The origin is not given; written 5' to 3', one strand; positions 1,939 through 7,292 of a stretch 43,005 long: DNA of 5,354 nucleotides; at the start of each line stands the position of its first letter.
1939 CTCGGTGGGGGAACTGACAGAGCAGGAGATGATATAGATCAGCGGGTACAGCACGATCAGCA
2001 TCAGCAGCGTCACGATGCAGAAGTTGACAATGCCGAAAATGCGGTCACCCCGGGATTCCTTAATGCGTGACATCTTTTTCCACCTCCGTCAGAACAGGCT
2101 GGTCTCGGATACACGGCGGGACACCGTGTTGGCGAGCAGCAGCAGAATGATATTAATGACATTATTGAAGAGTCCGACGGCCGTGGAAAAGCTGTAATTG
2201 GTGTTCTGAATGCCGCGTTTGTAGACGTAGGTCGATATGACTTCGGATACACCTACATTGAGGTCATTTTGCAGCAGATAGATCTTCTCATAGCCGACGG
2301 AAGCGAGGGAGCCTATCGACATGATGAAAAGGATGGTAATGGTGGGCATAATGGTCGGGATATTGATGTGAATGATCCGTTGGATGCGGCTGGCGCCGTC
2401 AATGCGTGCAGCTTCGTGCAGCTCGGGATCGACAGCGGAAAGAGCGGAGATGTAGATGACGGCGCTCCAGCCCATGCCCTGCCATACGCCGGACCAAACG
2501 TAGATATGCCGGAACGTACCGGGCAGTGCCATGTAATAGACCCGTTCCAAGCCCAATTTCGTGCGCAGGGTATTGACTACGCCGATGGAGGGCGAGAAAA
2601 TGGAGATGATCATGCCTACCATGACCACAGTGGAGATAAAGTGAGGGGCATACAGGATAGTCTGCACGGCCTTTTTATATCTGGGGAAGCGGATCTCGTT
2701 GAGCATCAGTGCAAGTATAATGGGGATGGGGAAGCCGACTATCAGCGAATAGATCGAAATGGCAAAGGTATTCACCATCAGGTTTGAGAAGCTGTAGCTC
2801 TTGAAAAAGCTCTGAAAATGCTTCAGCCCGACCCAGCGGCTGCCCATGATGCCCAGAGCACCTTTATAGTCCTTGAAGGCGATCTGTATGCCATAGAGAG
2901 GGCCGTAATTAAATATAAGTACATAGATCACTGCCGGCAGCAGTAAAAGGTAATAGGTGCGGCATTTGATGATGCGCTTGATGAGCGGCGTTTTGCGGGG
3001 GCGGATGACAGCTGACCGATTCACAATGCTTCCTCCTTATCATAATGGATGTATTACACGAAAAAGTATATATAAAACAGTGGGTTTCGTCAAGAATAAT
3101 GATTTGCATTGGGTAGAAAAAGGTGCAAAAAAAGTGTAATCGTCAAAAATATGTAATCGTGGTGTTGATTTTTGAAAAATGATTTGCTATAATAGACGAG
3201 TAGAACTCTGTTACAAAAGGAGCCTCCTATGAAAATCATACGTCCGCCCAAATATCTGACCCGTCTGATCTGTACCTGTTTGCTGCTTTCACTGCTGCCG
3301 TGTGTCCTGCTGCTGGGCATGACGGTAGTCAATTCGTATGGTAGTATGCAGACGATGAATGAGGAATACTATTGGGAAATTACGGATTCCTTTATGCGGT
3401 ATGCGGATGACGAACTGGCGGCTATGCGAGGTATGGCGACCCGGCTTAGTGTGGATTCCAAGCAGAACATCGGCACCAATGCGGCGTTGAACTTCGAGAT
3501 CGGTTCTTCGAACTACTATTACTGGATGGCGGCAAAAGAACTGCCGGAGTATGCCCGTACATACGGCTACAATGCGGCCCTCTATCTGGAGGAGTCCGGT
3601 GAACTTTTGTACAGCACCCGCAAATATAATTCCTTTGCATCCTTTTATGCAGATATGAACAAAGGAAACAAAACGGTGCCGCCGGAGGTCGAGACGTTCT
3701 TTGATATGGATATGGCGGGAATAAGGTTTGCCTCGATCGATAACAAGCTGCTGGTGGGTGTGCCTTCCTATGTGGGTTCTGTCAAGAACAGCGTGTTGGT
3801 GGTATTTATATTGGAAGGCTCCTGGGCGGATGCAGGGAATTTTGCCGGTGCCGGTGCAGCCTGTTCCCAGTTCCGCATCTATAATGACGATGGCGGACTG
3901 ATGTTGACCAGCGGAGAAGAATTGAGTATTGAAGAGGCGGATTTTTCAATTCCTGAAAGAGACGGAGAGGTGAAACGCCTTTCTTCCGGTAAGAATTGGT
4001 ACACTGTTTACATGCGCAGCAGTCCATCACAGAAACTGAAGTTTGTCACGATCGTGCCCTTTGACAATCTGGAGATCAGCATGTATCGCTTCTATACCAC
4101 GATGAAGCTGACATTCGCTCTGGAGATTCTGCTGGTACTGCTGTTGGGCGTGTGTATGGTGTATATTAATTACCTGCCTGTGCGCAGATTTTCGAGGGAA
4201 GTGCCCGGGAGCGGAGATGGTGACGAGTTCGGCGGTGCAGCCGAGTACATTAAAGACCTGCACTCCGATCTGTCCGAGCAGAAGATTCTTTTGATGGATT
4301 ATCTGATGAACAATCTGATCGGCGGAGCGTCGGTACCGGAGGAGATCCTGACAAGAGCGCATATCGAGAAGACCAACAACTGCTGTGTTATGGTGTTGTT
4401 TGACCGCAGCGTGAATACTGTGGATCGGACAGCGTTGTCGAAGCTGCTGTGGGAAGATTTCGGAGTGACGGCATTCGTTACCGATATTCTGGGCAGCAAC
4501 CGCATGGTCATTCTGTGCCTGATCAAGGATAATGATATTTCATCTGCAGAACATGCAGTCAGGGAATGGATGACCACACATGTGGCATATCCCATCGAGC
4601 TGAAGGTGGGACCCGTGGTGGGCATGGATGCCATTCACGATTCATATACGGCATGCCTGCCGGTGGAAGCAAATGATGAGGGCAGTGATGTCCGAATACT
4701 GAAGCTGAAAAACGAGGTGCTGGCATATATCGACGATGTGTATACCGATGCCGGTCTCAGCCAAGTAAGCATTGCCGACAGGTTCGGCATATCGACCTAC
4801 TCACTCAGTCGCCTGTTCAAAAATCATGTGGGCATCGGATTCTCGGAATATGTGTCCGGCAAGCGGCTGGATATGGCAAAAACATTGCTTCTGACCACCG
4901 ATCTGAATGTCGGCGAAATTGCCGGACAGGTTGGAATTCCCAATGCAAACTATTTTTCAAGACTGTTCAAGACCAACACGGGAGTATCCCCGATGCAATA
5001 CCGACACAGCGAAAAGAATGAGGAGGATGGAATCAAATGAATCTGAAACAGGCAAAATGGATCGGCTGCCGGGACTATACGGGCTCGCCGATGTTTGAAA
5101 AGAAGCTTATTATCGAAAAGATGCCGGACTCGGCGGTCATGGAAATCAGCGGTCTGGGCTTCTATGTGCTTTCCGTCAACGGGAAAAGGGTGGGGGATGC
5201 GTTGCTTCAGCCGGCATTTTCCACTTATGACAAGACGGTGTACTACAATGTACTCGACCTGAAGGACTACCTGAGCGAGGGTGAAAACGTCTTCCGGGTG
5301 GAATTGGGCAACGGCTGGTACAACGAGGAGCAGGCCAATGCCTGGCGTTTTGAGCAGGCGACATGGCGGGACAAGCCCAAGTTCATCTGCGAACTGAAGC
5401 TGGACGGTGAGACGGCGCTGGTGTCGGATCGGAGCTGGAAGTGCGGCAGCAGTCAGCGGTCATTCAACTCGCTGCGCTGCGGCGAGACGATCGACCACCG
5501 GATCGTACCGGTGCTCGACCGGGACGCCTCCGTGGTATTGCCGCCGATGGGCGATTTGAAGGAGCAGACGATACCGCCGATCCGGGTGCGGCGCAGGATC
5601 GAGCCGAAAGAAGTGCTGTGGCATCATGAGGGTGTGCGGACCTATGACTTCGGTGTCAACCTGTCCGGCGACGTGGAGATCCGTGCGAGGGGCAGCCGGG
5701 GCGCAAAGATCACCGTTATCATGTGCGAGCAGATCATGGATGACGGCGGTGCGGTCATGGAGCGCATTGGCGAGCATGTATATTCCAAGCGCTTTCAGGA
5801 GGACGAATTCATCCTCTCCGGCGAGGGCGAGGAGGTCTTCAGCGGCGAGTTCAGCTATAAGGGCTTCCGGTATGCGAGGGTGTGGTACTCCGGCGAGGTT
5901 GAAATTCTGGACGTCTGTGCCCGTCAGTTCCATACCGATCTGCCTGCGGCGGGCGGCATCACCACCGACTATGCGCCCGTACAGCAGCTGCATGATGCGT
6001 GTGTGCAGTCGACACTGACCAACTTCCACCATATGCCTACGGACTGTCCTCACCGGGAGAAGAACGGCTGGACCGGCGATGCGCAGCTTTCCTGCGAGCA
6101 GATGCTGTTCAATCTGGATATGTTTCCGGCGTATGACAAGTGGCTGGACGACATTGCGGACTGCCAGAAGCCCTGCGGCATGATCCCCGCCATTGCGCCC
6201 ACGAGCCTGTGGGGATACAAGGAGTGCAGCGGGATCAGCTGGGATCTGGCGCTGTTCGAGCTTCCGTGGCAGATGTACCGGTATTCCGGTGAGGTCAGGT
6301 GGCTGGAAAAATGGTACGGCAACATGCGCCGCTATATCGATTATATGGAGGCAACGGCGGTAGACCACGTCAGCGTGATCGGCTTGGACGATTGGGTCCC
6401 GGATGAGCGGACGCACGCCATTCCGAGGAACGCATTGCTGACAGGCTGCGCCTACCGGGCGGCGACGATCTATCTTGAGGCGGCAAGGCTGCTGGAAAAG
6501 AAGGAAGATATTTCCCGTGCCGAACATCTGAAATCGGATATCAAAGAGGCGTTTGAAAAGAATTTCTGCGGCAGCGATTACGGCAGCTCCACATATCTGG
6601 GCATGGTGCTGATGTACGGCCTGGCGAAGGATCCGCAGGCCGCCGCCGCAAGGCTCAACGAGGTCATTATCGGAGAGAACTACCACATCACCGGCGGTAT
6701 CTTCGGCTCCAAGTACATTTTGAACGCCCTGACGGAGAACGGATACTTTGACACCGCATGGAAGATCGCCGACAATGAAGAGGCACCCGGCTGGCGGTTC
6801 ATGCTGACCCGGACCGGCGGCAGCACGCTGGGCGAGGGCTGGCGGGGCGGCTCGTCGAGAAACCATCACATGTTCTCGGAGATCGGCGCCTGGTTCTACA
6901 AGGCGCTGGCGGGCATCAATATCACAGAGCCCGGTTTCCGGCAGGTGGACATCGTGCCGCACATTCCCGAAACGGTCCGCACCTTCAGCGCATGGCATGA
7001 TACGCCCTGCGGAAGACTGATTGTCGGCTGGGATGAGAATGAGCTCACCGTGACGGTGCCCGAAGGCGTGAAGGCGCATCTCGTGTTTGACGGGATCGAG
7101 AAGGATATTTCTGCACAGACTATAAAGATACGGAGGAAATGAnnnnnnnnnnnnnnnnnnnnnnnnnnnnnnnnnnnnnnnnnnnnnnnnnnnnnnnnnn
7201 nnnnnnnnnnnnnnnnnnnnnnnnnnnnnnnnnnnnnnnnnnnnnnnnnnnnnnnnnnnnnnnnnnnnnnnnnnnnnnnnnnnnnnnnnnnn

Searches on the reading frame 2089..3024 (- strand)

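Call 93: search_protein_families(library=pfam, proteins=[window:2089-3024:-], max_evalue=0.00001)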
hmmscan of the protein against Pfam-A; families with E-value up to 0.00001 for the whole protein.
window:2089-3024:- (311 aa): 1 family
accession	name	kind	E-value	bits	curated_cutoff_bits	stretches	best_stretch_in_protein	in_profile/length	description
PF00528.27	BPD_transp_1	-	2.9e-14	53.6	26.4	1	99-306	3-183/184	Binding-protein-dependent transport system inner membrane component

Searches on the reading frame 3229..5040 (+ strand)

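Call 93: search_protein_families(library=pfam, proteins=[window:3229-5040:+], max_evalue=0.00001)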
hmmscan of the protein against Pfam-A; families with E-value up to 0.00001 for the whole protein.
window:3229-5040:+ (603 aa): 2 families
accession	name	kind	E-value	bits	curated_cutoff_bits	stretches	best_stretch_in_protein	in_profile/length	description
PF12833.13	HTH_18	-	1.8e-21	76.6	33.6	1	515-593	1-79/80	Helix-turn-helix domain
PF00165.29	HTH_AraC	-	4.4e-19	68.6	26.6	1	555-593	2-42/42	Bacterial regulatory helix-turn-helix proteins, AraC family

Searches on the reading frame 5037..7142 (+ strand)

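Call 93: search_protein_families(library=pfam, proteins=[window:5037-7142:+], max_evalue=0.00001)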
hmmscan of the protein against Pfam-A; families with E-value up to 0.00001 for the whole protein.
window:5037-7142:+ (701 aa): 4 families
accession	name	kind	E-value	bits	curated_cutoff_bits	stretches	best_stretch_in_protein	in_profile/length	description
PF17389.8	Bac_rhamnosid6H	-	5e-66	223.7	24.5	1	305-623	3-338/339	Bacterial alpha-L-rhamnosidase 6 hairpin glycosidase domain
PF08531.16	Bac_rhamnosid_N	-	2.7e-32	112.4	25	1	30-158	3-134/172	Alpha-L-rhamnosidase N-terminal domain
PF05592.18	Bac_rhamnosid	-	1.6e-15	57.3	22.2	1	199-295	6-98/102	Bacterial alpha-L-rhamnosidase concanavalin-like domain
PF17390.7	Bac_rhamnosid_C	-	1.4e-08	34.9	22.1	1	626-696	1-75/78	Bacterial alpha-L-rhamnosidase C-terminal domain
